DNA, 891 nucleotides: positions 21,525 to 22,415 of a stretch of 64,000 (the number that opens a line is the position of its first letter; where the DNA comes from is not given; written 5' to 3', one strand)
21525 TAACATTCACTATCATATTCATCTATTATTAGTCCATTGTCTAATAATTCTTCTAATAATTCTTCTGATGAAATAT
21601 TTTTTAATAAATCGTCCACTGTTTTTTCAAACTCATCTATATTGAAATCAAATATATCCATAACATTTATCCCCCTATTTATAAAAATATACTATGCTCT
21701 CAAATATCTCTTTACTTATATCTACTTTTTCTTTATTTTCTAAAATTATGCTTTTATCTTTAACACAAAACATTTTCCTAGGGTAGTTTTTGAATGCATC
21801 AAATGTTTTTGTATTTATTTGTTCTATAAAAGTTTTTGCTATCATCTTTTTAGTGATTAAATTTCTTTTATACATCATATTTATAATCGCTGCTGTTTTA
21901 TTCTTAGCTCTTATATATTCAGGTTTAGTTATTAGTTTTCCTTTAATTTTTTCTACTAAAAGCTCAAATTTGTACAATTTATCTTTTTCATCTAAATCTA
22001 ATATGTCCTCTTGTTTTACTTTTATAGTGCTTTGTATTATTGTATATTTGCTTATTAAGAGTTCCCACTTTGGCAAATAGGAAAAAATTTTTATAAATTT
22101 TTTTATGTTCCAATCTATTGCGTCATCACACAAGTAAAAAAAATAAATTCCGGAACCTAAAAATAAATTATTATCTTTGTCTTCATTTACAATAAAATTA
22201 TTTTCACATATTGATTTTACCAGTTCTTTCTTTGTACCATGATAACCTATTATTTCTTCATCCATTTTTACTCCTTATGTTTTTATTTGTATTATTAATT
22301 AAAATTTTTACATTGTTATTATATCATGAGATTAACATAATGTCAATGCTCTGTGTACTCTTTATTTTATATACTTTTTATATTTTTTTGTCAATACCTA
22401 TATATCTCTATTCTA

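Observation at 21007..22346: Three-gene cassette (ART-fold-like protein, small acidic protein, SecB-like chaperone): candidate TAC-type toxin-antitoxin-chaperone module with a toxin class not described for TAC systems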

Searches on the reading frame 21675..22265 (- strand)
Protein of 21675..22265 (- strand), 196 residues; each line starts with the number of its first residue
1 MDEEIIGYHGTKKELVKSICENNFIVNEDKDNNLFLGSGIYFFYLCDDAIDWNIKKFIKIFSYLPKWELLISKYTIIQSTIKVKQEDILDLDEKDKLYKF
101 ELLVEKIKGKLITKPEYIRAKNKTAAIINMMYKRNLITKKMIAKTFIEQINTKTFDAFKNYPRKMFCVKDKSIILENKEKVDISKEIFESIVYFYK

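Call 3: search_protein_families(library=pfam, proteins=[window:21675-22265:-], max_evalue=1)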
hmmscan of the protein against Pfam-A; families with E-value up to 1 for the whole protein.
window:21675-22265:- (196 aa): 1 family
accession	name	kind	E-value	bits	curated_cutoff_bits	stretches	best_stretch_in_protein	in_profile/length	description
PF00644.27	PARP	-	0.00076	19.5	26.7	1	4-42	49-89/199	Poly(ADP-ribose) polymerase catalytic domain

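Call 4: search_protein_families(library=padloc, proteins=[window:21675-22265:-], max_evalue=1)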
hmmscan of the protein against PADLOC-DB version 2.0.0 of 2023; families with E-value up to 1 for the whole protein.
window:21675-22265:- (196 aa): 0 families

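Call 5: search_protein_families(library=ncbifam, proteins=[window:21675-22265:-], max_evalue=1)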
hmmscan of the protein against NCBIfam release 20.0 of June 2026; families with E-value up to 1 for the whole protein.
window:21675-22265:- (196 aa): 0 families

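Call 8: search_solved_structures(query=window:21675-22265:-, max_evalue=10, show_alignments=2)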
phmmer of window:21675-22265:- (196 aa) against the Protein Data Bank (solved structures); distinct sequences matched with E-value up to 10: 0.

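Call 15: find_homologous_proteins(query=window:21675-22265:-, max_evalue=0.001)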
Query window:21675-22265:- (196 aa): 47 proteins with E <= 0.001 among 321 candidates.
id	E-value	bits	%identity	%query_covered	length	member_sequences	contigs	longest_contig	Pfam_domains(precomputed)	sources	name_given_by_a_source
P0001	2.3e-120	417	100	100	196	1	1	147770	-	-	-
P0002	2.0e-96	339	79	100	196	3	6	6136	-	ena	-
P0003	2.7e-93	329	74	100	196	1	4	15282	-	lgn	-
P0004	4.1e-92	325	74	100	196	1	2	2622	-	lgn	-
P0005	2.1e-89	316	72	100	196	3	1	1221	-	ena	-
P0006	1.8e-87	310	72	99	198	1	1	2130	-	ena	-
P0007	1.2e-86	307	70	99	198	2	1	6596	-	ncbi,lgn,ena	-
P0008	3.2e-86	306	70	100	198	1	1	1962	-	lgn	-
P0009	6.5e-85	302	70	100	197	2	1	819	-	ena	-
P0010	3.8e-82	293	71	100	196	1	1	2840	PF00644.27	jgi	-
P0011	2.1e-80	287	67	100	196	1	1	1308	-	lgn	-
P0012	3.4e-80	286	67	100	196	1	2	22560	-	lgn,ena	-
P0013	7.6e-80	285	64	100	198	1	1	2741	-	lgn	-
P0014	2.4e-79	284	68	100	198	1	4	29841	-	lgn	-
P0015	9.0e-79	282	66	98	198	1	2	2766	-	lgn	-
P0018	3.2e-78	280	66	100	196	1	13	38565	PF00644.27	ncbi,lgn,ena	-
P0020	8.8e-77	275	63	100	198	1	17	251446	-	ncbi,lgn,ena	-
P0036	1.6e-56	209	55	99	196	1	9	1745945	-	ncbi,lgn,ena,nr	ncbi:MAG TPA: hypothetical protein OIM48_00295 [Clostridiaceae bacterium]|nr:hypothetical protein [C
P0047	9.8e-9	53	34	67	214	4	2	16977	-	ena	-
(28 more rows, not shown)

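Call 18: search_protein_families(library=padloc, alignment_id=A1, max_evalue=10)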
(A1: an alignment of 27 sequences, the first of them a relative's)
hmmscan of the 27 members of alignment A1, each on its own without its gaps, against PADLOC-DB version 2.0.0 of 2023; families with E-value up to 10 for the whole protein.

A. member 1, P0001 (196 aa): 0 families

B. families by the number of members that match (of 27 scanned): 6 families
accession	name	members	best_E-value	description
PDLC04068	PD-T4-9_A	1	0.00044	-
PDLC00674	Effector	1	0.0072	2TM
PDLC01944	CARF8--CARF_TM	1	0.0081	-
PDLC04179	HEC-01A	1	0.01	-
PDLC03552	REase_II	1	0.026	Type II restriction enzyme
PDLC01104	Cas9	1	1.4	Cas9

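Call 21: find_encoding_contigs(protein=P0036, flank=5000, max_places=4)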
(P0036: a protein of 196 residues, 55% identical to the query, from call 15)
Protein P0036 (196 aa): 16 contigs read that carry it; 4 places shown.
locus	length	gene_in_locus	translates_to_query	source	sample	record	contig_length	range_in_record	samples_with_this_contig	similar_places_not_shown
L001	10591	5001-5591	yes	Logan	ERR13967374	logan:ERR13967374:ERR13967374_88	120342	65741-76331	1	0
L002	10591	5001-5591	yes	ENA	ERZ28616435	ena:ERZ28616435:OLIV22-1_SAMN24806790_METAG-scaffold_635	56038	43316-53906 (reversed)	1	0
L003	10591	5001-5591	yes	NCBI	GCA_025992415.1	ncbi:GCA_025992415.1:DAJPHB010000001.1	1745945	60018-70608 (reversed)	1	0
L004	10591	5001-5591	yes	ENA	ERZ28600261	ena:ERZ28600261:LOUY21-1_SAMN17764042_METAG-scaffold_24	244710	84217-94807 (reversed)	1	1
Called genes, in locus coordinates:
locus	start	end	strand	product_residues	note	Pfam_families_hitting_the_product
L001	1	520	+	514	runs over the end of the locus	-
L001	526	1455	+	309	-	-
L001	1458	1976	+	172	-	-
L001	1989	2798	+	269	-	PF21939:Gp10_C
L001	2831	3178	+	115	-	PF05105:Phage_holin_4_1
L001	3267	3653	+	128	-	PF18810:PBECR2, PF18812:PBECR3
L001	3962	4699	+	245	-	PF01510:Amidase_2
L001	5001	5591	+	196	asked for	-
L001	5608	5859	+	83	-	-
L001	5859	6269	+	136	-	-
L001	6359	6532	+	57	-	-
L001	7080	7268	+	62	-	-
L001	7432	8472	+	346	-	PF00293:NUDIX, PF03352:Adenine_glyco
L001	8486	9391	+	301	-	PF17125:Methyltr_RsmF_N (weak), PF22458:RsmF-B_ferredox, PF01189:Methyltr_RsmB-F, PF13847:Methyltransf_31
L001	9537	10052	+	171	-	PF04542:Sigma70_r2, PF08281:Sigma70_r4_2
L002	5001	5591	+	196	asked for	-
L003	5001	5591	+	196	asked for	-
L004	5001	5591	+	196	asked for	-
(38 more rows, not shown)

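Call 22: find_encoding_contigs(protein=P0047, flank=5000, max_places=3)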
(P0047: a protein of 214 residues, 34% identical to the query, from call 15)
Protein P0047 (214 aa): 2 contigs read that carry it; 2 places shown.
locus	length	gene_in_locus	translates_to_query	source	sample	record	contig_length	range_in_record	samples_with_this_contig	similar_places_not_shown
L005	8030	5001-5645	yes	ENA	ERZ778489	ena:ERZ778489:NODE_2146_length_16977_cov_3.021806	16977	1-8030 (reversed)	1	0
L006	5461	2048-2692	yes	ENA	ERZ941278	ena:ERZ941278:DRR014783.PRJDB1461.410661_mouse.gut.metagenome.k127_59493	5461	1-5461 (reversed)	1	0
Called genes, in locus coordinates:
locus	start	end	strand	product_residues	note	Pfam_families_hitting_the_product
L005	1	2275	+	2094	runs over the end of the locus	PF18857:LPD38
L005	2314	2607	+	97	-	-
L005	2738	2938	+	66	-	-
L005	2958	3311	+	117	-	-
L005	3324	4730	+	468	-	-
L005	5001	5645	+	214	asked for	-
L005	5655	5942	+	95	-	-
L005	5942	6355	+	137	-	PF02556:SecB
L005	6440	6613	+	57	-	-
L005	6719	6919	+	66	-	PF12844:HTH_19, PF13560:HTH_31 (weak), PF01381:HTH_3, PF13413:HTH_25 (faint), PF13443:HTH_26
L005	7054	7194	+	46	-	-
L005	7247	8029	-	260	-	?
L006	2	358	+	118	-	?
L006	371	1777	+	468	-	-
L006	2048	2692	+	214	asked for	-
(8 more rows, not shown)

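Call 23: find_encoding_contigs(protein=P0020, flank=5000, max_places=4)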
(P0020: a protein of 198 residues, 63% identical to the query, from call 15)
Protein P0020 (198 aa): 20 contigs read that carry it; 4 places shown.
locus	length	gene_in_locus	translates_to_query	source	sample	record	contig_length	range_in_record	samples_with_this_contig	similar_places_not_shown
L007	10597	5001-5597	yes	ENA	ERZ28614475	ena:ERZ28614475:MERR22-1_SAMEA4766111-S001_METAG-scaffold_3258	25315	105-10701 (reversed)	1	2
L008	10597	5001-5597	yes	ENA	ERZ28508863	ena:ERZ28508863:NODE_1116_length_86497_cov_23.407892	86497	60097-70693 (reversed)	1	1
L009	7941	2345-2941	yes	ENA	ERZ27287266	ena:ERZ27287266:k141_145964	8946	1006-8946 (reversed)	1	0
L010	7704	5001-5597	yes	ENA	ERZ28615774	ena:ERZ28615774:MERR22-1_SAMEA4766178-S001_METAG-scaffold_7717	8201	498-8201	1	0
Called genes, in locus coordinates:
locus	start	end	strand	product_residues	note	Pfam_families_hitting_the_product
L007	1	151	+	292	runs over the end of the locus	-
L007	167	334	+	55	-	-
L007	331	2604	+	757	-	-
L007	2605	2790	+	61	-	-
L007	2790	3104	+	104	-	-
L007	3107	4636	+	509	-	PF13529:Peptidase_C39_2, PF08239:SH3_3 (weak)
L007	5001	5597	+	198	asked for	-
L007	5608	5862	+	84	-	-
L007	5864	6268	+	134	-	PF02556:SecB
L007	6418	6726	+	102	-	-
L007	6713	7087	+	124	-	PF09388:SpoOE-like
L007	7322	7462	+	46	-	-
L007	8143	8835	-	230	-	PF04542:Sigma70_r2, PF04545:Sigma70_r4, PF01381:HTH_3 (faint)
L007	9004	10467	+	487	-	-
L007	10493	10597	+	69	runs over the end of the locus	?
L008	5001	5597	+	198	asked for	-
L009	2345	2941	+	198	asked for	-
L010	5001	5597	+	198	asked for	-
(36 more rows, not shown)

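Call 24: predict_structure(alignment_id=A1)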
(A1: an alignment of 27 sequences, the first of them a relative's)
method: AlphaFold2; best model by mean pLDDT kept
length: 196 residues; sequences in the alignment: 27
mean_pLDDT: 91.5   pTM: 0.86
mean pLDDT of the five models: 91.5, 91.5, 90.7, 71.4, 70.3
residues with pLDDT >= 90: 128; 70-90: 68; 50-70: 0; < 50: 0
segments of 3 or more residues with pLDDT < 50: none
pLDDT, mean of each block of 10 residues (from residue 1): 93 95 89 87 97 96 96 97 95 90 86 79 85 91 93 87 95 96 93 91
secondary structure, 60 per line:
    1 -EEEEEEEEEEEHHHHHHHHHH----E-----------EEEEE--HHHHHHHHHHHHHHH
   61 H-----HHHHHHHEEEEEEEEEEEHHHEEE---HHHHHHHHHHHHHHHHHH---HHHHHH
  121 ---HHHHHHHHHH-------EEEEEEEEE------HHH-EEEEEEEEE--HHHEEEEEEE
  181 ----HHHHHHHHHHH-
elements in order: E2-12 H13-22 E39-43 H46-61 H67-73 E74-84 E88-90 H94-111 H115-120 H124-133 E141-149 E160-168 E174-180 H185-195

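Call 25: search_protein_representatives(alignment_id=A1)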
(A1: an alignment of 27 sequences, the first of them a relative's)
Query: 27 sequences, 197 profile positions. Proteins with E-value up to 0.001 (for the whole library): 1166; up to 1e-10: 190; up to 1e-30: 11. The best 150 are listed.
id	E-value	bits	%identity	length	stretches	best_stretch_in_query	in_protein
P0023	9.1e-90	315.9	-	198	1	1-197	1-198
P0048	1.1e-47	178.6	-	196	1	4-195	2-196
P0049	1.2e-45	171.9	-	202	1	1-196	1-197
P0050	6.8e-44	166.2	-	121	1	1-110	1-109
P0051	2.4e-40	154.6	-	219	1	4-195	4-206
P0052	1.8e-37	145.2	-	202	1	4-192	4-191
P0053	9.1e-36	139.7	-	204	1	1-195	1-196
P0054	2.3e-34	135.1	-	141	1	1-139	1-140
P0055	1.0e-33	132.9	-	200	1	6-194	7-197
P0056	1.1e-33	132.9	-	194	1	9-196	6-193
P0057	6.1e-32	127.2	-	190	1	6-195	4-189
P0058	1.4e-30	122.8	-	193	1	8-196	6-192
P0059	3.4e-30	121.5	-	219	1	1-194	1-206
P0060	4.1e-30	121.2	-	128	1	1-75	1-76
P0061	9.8e-28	113.4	-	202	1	1-196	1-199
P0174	6.8e-12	61.7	-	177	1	1-181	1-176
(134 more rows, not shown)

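Call 28: search_protein_families(library=padloc, alignment_id=A2, max_evalue=0.001)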
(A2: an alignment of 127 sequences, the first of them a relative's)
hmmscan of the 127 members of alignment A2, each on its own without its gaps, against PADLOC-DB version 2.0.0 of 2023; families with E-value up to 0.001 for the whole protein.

A. member 1, P0001 (196 aa): 0 families

B. families by the number of members that match (of 127 scanned): 10 families
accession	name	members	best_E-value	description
PDLC04068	PD-T4-9_A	68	7.1e-12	-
PDLC04069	PD-T4-9_A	63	1.7e-10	-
PDLC04641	PDC-M42A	2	0.0001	-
PDLC04810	PDC-S02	1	0.00012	-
PDLC01594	Cas8b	1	0.00019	CAS-I-B; effector_LS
PDLC04438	PDC-M13B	1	0.00022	-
PDLC04795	PDC-S02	1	0.00031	-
PDLC04412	PDC-M10A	1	0.00035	-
PDLC01464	PD_DExK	1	0.00058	"CAS-I,CAS-II,CAS-III,CAS-IV,CAS-V,CAS-VI; associated"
PDLC04803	PDC-S02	1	0.0009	-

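Call 29: fold_search(model_id=the predicted structure, library=pdb)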
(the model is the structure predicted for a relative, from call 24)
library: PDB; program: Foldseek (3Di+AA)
matches with E <= 10: 248; with E <= 0.001: 0
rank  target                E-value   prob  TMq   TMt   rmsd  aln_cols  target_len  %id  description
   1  8gug_A                3.2e-03  0.99  0.47  0.56   7.1       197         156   12  Structure of VPA0770 toxin bound to VPA0769 antitoxin in Vibrio parahaemolyticus (released 2023-07-26)
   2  8qnl_C                3.7e-03  0.99  0.44  0.36   9.7       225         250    9  Structure of the toxin-antitoxin NatRT complex from Pseudomonas aeruginosa (released 2024-10-02)
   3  7o4w                  5.7e-03  0.97  0.41  0.19   7.5       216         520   13  Crystal structure of diphtheria toxin mutant CRM197 with a disulphide bond replaced by a Cys-Acetone-Cys bridge (released 2022-04-06)
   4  9k3a_B                6.0e-03  0.92  0.37  0.10  10.1       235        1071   14  Cyanophage A4 pre-ejectosome with C1 symmetry (released 2025-04-09)
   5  4ow6_A                1.5e-02  0.80  0.38  0.18   8.6       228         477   13  Crystal structure of Diphtheria Toxin at acidic pH (released 2014-04-02)
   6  8qnq_C                1.9e-02  0.94  0.45  0.37   9.6       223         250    8  Structure of the toxin-antitoxin NatRT complex from Pseudomonas aeruginosa. NatTE29D mutant (released 2024-10-02)
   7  1wfx                  6.9e-02  0.54  0.26  0.27   7.4       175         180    8  Crystal Structure of APE0204 from Aeropyrum pernix (released 2004-11-27)
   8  7rb4                  7.8e-02  0.28  0.31  0.14  12.2       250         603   11  Crystal structure of Peptono Toxin, a diphtheria toxin homolog, from Seinonella peptonophila (released 2022-04-20)
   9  2x5y                  8.3e-02  0.72  0.33  0.37   9.1       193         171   13  Human ZC3HAV1 (ARTD13), C-terminal domain (released 2010-03-02)
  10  8tg3                  8.3e-02  0.30  0.22  0.23   8.6       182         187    9  tRNA 2'-phosphotransferase (Tpt1) from Aeropyrum pernix in complex with ADP-ribose-1" -phosphate (released 2023-11-08)
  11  5ds3                  1.1e-01  0.84  0.43  0.35  10.7       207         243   11  Crystal structure of constitutively active PARP-1 (released 2016-07-27)
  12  4x52_A                1.5e-01  0.63  0.33  0.38   8.1       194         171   12  Human PARP13 (ZC3HAV1), C-Terminal PARP Domain (H810N; N830Y variant) (released 2015-02-11)
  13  4x52_C                1.7e-01  0.66  0.35  0.39   8.1       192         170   13  Human PARP13 (ZC3HAV1), C-Terminal PARP Domain (H810N; N830Y variant) (released 2015-02-11)
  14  4gv0                  2.0e-01  0.57  0.38  0.23  11.0       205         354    9  Human ARTD3 (PARP3) - Catalytic domain in complex with inhibitor ME0355 (released 2013-06-19)
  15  8eau_a                2.4e-01  0.02  0.11  0.05  30.2       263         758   10  Yeast VO in complex with Vma21p (released 2022-11-02)
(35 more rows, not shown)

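Call 32: search_dna_similar(query=window:21675-22265:-, collection=phages, mode=protein, max_evalue=0.01, max_rows=25)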
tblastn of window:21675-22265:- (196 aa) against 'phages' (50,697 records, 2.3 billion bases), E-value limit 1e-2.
No match.

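Call 38: search_dna_similar(query=P0174, collection=phages, mode=protein, max_evalue=0.001, max_rows=30)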
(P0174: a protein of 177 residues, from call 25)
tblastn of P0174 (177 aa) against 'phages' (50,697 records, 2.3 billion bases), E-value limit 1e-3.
Records with a match: 4; places in all: 4; records where one place covers at least 80% of the query: 2.
Best place of each record, by identity: <60% 4.
By first word of the organism name: Streptococcus 3; Bacteriophage 1.
By host as written in the record: - 1; Streptococcus gordonii MB666 1; Streptococcus gordonii SK184 1; Streptococcus agalactiae BSU451 1.
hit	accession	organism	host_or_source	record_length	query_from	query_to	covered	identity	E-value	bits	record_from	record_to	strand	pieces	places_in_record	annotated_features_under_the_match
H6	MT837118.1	Bacteriophage sp.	human fecal samples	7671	1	173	98%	34.5%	1e-20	94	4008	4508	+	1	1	record has no annotation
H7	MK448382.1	Streptococcus satellite phage Javan245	Streptococcus gordonii MB666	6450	9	170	92%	29.7%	3e-11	66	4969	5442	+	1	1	none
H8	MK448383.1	Streptococcus satellite phage Javan248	Streptococcus gordonii SK184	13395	4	57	31%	41.8%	4e-4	45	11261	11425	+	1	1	hypothetical protein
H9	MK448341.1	Streptococcus satellite phage Javan16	Streptococcus agalactiae BSU451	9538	9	57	28%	46.0%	7e-4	45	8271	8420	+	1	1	hypothetical protein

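Call 43: find_related_loci(query=A1, collection=genome_contigs, flank=6000)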
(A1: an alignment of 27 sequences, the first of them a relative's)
Query A1 (196 aa) in genome_contigs; peptide patterns used: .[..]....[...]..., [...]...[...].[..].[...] (x = any residue, [..] = any of these).
94 stretches matched a pattern; 2 encode a relative of the query (tblastn E <= 1e-3); 2 distinct loci.
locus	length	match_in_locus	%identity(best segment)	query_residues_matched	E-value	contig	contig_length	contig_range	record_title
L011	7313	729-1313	63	2-196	1e-78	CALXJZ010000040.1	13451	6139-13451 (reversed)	MAG: uncultured Clostridia bacterium isolate BRZ_FP__bin64 genome assembly, contig: BRZ_FP__NODE_4551_length_13451_cov_9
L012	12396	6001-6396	26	6-136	1e-6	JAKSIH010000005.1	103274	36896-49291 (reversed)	MAG: Fibrobacter sp. isolate Horse_feces16 MAG016_5, whole genome shotgun sequence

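Call 44: find_encoding_contigs(protein=P0001, flank=10000, max_places=3)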
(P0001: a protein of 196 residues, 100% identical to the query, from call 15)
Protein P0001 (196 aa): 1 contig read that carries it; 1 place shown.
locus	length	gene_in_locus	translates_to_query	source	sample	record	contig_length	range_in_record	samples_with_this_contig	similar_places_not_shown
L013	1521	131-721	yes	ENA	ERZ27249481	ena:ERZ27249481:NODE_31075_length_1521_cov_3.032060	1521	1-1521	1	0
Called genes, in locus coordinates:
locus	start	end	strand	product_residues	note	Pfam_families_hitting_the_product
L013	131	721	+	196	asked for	-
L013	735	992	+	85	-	-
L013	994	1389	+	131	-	PF02556:SecB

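Call 45: find_encoding_contigs(protein=P0002, flank=5000, max_places=4)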
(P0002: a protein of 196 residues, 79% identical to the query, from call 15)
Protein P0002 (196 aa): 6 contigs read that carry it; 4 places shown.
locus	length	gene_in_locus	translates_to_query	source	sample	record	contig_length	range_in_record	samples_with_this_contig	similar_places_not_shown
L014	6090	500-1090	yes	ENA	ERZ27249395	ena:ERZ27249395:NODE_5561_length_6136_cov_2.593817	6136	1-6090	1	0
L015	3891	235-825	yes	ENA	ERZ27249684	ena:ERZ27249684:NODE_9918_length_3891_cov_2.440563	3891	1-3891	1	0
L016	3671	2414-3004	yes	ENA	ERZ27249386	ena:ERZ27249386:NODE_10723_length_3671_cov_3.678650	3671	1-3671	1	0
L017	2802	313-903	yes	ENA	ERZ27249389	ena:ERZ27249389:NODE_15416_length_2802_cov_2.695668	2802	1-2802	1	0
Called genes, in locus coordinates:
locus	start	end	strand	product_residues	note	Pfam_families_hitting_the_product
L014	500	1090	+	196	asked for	-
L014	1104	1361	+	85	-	-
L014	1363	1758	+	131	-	PF02556:SecB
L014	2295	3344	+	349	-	PF07690:MFS_1 (weak)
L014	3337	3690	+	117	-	-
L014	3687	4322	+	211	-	-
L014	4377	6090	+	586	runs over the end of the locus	?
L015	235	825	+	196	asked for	-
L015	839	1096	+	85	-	-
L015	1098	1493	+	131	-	PF02556:SecB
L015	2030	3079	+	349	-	PF07690:MFS_1 (weak)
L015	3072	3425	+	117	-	-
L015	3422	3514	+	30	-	-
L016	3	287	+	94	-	?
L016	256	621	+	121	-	-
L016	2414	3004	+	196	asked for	-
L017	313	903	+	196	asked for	-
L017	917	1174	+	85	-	-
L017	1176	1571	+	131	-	PF02556:SecB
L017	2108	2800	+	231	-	?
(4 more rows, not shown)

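Call 46: find_encoding_contigs(protein=P0018, flank=5000, max_places=4)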
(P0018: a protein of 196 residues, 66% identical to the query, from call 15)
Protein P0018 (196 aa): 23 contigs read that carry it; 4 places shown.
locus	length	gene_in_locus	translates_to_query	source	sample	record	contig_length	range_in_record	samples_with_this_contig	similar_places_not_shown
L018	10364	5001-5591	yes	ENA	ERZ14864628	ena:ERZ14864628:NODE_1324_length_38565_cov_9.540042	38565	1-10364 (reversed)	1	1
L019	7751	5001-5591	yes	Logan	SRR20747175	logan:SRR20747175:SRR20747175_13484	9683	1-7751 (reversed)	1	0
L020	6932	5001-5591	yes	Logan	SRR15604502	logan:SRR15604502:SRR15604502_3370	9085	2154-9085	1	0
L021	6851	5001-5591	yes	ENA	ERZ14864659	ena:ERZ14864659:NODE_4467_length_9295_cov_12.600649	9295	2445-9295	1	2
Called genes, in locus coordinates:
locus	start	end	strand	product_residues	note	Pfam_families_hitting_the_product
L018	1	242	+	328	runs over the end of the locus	-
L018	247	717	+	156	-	-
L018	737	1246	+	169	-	-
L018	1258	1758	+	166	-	-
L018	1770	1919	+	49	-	-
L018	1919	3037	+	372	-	-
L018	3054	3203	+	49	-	-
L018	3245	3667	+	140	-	-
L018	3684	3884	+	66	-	PF16945:Phage_r1t_holin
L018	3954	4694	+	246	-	PF01510:Amidase_2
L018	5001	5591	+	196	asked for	PF00644:PARP (weak)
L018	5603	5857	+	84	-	-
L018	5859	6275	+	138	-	PF02556:SecB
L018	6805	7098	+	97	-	-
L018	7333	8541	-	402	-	PF00589:Phage_integrase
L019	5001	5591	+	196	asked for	PF00644:PARP (weak)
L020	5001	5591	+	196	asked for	PF00644:PARP (weak)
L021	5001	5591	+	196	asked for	PF00644:PARP (weak)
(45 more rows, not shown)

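Call 50: find_homologous_proteins(query=A2, max_evalue=1e-10)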
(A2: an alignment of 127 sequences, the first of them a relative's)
Query A2 (127 sequences) (196 aa, profile of the alignment): 138 proteins with E <= 1e-10 among 1978 candidates; the best 120 are listed.
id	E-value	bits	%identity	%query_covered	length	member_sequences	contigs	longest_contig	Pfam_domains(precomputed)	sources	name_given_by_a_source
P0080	6.3e-54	201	25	86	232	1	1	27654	-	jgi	-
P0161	3.0e-50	189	30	53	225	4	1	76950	-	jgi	jgi:hypothetical protein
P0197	2.3e-49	186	28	90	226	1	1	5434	-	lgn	-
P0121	4.4e-49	185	30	51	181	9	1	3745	-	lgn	-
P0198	3.4e-48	182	26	68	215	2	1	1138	PF00644.27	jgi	jgi:hypothetical protein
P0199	6.3e-47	178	25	64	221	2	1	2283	-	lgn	-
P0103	1.3e-46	177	25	86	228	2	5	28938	-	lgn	-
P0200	2.3e-46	176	25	64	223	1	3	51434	-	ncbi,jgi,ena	ncbi:MAG: hypothetical protein WCZ27_02625 [Tissierellaceae bacterium]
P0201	2.5e-46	176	26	93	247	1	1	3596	-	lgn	-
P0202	4.1e-46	175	28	44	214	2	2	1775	-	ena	-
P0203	5.2e-46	175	27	94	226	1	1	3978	-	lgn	-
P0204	2.7e-45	172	44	23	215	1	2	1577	-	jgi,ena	jgi:hypothetical protein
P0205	2.9e-45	172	27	92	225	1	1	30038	-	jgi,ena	-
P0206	3.1e-45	172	26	87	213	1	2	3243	-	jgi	-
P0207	3.3e-45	172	25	87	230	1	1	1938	-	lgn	-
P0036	4.9e-41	159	55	99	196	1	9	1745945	-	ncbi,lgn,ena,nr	ncbi:MAG TPA: hypothetical protein OIM48_00295 [Clostridiaceae bacterium]|nr:hypothetical protein [C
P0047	1.1e-40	157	34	67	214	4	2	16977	-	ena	-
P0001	1.1e-38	151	100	100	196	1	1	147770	-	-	-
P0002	9.5e-38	148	79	100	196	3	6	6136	-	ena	-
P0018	1.1e-37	148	66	100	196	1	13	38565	PF00644.27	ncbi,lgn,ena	-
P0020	2.5e-37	146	63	100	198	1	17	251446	-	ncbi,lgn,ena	-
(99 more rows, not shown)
